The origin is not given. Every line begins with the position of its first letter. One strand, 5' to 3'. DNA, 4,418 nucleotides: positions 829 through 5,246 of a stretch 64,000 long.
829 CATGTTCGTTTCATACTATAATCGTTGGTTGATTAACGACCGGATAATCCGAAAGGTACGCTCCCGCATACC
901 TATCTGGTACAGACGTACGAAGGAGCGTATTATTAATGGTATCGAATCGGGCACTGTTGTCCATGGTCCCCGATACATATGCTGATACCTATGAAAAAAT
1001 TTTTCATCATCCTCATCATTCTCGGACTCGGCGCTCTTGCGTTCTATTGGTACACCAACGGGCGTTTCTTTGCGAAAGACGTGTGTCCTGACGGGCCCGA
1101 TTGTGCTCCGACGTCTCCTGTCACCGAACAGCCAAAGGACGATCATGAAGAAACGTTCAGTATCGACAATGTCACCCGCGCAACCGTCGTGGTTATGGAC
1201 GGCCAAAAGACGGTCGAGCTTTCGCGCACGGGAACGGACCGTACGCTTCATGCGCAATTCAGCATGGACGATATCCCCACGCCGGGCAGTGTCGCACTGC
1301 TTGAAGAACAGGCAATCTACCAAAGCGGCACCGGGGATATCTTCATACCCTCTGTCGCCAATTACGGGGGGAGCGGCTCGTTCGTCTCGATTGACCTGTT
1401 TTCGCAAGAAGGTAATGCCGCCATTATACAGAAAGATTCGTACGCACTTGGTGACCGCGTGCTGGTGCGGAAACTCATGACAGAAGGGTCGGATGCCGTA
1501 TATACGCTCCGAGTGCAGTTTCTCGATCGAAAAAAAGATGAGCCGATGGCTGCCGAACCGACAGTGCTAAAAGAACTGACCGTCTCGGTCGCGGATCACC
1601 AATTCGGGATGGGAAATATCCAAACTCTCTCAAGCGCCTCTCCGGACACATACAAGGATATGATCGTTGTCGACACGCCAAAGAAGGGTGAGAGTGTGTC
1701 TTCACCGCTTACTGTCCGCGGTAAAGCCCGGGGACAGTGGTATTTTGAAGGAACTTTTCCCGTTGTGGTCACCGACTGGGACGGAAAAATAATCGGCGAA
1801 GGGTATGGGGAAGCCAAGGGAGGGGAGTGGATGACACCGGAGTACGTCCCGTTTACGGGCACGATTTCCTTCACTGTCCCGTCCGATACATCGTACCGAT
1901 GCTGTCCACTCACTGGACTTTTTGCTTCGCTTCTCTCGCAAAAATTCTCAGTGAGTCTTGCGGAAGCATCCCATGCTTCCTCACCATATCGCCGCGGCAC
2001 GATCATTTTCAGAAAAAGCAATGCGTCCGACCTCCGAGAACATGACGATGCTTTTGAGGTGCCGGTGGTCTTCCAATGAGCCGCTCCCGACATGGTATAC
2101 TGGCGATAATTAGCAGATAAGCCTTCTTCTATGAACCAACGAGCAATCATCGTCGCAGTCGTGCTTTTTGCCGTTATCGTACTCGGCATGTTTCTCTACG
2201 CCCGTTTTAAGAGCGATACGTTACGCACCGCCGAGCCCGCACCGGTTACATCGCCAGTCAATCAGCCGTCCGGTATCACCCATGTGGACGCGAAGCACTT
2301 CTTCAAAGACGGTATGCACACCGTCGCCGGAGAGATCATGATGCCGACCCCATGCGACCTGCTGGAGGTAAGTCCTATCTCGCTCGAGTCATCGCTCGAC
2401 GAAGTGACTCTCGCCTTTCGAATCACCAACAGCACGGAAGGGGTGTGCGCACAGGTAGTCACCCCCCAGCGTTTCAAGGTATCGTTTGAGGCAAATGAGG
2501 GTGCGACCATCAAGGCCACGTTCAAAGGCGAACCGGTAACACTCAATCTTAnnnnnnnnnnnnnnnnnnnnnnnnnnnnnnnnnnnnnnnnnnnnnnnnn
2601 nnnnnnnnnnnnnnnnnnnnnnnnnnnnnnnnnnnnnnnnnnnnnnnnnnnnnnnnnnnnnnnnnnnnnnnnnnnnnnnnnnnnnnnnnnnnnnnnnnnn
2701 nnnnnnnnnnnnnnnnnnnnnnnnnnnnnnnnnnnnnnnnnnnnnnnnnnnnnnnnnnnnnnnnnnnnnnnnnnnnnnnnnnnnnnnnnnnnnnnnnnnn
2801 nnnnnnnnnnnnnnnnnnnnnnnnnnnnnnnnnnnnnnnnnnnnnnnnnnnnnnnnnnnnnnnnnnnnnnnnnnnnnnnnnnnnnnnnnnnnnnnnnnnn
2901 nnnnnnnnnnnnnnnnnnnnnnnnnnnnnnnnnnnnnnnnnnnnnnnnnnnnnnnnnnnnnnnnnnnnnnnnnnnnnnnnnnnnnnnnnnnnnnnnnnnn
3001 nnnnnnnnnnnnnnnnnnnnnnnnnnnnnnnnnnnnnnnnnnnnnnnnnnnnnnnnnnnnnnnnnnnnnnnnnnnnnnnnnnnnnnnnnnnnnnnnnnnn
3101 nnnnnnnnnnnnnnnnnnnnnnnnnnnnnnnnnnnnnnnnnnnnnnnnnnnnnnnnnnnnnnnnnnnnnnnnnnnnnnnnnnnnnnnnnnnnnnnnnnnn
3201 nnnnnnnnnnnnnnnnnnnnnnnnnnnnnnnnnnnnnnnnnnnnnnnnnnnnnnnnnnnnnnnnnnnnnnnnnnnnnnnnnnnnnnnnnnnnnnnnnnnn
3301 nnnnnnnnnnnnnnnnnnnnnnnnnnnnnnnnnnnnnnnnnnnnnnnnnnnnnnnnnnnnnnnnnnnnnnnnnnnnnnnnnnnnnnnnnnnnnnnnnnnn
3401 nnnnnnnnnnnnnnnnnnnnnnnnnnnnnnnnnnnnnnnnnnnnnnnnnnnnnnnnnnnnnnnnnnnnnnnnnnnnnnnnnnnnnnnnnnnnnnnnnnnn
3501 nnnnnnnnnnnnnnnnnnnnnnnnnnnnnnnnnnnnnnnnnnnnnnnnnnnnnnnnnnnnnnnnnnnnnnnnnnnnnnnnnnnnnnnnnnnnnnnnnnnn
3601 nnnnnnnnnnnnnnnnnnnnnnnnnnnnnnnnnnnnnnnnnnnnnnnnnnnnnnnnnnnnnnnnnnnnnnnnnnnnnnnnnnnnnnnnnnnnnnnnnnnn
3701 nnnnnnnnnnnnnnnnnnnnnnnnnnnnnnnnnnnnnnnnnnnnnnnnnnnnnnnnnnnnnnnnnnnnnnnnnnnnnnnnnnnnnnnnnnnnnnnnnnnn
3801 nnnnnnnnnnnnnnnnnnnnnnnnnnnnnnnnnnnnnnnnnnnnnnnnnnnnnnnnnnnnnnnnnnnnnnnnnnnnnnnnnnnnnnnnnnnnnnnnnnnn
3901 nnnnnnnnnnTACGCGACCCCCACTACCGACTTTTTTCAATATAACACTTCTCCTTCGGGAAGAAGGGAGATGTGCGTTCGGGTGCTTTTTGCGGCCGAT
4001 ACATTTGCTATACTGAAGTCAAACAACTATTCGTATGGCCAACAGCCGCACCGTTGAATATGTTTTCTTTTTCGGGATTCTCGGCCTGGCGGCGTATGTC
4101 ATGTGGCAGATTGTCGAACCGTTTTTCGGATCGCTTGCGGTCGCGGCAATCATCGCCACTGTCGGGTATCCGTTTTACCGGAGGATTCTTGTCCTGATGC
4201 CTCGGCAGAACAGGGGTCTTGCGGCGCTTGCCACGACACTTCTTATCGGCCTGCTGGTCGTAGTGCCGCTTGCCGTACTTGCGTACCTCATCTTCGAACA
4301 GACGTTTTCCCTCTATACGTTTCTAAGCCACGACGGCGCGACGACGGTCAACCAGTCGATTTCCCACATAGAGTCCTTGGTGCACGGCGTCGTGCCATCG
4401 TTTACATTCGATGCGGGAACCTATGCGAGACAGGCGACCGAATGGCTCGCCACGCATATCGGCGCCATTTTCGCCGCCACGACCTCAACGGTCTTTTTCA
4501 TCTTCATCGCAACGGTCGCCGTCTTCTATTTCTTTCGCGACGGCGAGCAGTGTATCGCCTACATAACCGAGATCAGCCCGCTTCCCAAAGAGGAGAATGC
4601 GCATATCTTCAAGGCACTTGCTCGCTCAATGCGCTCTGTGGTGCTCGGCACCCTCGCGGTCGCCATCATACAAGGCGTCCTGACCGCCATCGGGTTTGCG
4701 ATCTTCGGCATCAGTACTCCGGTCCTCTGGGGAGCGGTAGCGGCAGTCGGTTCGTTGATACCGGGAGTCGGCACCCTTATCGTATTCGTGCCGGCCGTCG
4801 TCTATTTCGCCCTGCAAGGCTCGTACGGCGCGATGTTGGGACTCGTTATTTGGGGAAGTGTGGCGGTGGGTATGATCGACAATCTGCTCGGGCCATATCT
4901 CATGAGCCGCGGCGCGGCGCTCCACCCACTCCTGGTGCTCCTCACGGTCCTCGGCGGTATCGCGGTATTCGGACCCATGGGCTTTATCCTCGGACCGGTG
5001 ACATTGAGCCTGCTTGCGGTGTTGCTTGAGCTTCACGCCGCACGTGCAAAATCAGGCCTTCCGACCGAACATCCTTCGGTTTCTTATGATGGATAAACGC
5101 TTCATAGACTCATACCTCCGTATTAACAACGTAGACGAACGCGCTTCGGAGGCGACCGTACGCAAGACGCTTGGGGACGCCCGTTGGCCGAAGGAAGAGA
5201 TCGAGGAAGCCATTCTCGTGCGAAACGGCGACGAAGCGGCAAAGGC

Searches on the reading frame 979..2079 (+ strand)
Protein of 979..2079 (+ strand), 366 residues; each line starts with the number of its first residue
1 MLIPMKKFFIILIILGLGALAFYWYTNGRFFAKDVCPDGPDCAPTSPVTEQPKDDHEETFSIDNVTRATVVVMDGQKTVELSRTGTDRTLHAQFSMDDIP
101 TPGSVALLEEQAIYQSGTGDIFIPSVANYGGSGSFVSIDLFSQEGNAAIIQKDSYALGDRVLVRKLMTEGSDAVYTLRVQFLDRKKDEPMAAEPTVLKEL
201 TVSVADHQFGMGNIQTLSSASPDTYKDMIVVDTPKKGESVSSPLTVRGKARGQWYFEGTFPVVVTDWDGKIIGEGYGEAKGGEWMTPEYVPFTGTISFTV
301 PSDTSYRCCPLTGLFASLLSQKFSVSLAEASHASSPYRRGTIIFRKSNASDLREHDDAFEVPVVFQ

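Call 43: search_protein_families(library=pfam, proteins=[window:979-2079:+], max_evalue=0.0001)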
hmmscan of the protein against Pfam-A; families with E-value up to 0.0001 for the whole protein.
window:979-2079:+ (366 aa): 1 family
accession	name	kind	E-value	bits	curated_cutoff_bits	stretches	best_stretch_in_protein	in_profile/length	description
PF10648.15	Gmad2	-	3.2e-13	50.2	25.7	1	229-306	2-73/86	Immunoglobulin-like domain of bacterial spore germination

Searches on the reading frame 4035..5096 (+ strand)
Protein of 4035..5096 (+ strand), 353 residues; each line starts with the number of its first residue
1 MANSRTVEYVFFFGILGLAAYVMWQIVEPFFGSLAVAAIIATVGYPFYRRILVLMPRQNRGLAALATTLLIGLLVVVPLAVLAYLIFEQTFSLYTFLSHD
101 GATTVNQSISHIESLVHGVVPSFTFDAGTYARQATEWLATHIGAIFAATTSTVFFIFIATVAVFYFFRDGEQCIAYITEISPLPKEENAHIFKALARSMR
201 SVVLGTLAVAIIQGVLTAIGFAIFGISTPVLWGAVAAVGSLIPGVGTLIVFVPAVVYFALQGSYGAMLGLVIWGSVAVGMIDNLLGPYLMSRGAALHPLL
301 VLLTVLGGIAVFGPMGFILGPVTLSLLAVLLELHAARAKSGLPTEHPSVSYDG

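Call 43: search_protein_families(library=pfam, proteins=[window:4035-5096:+], max_evalue=0.0001)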
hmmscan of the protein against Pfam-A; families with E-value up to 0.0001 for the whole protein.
window:4035-5096:+ (353 aa): 1 family
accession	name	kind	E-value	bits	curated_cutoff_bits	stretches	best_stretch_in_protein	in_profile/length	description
PF01594.21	AI-2E_transport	-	3.2e-46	158.4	34.3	1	12-332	6-324/327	AI-2E family transporter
